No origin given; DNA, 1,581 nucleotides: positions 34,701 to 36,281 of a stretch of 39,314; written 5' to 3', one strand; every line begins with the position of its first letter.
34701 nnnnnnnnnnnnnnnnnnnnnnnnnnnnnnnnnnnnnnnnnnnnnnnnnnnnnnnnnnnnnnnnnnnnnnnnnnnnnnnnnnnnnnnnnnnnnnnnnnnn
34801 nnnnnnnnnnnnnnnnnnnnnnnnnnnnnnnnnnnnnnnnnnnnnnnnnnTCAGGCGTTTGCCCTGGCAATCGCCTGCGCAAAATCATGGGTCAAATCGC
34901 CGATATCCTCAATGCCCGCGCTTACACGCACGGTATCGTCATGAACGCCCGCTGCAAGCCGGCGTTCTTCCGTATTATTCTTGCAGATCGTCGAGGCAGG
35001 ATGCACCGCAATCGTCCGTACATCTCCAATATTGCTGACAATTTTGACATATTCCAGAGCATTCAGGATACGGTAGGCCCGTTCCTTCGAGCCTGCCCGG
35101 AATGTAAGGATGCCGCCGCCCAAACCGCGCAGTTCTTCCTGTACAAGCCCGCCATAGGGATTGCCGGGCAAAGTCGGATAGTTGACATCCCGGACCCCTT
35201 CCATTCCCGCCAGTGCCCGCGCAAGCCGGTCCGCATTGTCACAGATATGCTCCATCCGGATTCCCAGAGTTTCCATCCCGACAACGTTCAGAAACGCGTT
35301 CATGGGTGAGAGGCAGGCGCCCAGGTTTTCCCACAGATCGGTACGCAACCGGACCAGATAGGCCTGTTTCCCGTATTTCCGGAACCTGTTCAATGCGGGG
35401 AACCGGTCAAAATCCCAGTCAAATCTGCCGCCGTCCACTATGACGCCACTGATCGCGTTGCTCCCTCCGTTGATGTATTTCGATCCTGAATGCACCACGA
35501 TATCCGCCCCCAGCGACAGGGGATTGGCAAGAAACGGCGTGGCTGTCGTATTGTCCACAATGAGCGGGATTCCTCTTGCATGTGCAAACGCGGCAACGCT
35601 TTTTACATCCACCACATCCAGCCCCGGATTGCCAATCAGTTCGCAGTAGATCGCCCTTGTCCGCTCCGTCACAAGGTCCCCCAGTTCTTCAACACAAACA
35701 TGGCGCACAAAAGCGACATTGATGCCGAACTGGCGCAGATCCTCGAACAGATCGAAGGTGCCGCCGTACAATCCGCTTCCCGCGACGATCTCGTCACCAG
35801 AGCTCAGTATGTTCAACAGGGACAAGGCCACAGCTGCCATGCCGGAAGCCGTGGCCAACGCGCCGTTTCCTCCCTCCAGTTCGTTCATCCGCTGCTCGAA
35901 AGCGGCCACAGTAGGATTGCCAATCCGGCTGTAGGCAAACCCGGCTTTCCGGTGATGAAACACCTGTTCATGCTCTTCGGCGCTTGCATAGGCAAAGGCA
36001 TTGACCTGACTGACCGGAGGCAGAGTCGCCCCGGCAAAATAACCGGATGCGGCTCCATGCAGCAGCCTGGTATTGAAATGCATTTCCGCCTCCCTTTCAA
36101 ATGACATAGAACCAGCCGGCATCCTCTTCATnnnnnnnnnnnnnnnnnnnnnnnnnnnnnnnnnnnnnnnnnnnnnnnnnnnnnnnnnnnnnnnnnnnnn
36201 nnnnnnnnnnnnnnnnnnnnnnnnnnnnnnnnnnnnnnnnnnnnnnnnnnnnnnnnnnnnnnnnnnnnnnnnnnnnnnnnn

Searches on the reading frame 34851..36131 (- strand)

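Call 8: search_protein_families(library=ncbifam, proteins=[window:34851-36131:-])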
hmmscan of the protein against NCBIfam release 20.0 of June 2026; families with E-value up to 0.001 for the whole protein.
window:34851-36131:- (426 aa): 46 families (the best 25 are shown)
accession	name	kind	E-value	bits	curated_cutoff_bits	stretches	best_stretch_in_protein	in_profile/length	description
TIGR01326.1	OAH_OAS_sulfhy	subfamily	2.3e-120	402.1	495.1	1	18-421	1-417/418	O-acetylhomoserine aminocarboxypropyltransferase/cysteine synthase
NF006096.0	PRK08248.1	equivalog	2.7e-109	365.7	726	1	33-425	24-429/431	homocysteine synthase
NF005872.0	PRK07812.1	equivalog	4.3e-108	361.6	703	1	11-424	9-435/439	bifunctional o-acetylhomoserine/o-acetylserine sulfhydrylase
NF006004.0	PRK08134.1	equivalog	1.8e-102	343.2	636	1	15-424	5-428/433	O-acetylhomoserine aminocarboxypropyltransferase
NF004650.0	PRK05994.1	equivalog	1e-100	337.6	667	1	16-423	5-426/427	O-acetylhomoserine aminocarboxypropyltransferase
NF004757.0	PRK06084.1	equivalog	1.3e-97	327.4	790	1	35-424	20-423/425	bifunctional O-acetylhomoserine aminocarboxypropyltransferase/cysteine synthase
NF005215.0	PRK06702.1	equivalog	7.6e-95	318.4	709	1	39-421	27-422/432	bifunctional O-acetylhomoserine aminocarboxypropyltransferase/cysteine synthase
TIGR01328.1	met_gam_lyase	equivalog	2.2e-92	310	549.7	1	17-421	2-388/391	methionine gamma-lyase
NF004609.0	PRK05939.1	equivalog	1.5e-90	304.1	555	1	17-422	4-409/412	cystathionine gamma-synthase family protein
NF004125.0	PRK05613.1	equivalog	1.5e-90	303.8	765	1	16-422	11-435/437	O-acetylhomoserine/O-acetylserine sulfhydrylase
TIGR01325.1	O_suc_HS_sulf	equivalog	2.6e-90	302.8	510.05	2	44-233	25-215/380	O-succinylhomoserine sulfhydrylase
NF005695.0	PRK07503.1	equivalog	1.7e-87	293.7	666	1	13-424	4-397/403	methionine gamma-lyase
NF006003.0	PRK08133.1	equivalog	4.4e-86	289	522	2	42-233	35-227/396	O-succinylhomoserine sulfhydrylase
NF005696.0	PRK07504.1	equivalog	4e-83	279.4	675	2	14-233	6-226/397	O-succinylhomoserine sulfhydrylase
NF004876.0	PRK06234.1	subfamily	4.1e-83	279.6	666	1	16-422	6-396/400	methionine gamma-lyase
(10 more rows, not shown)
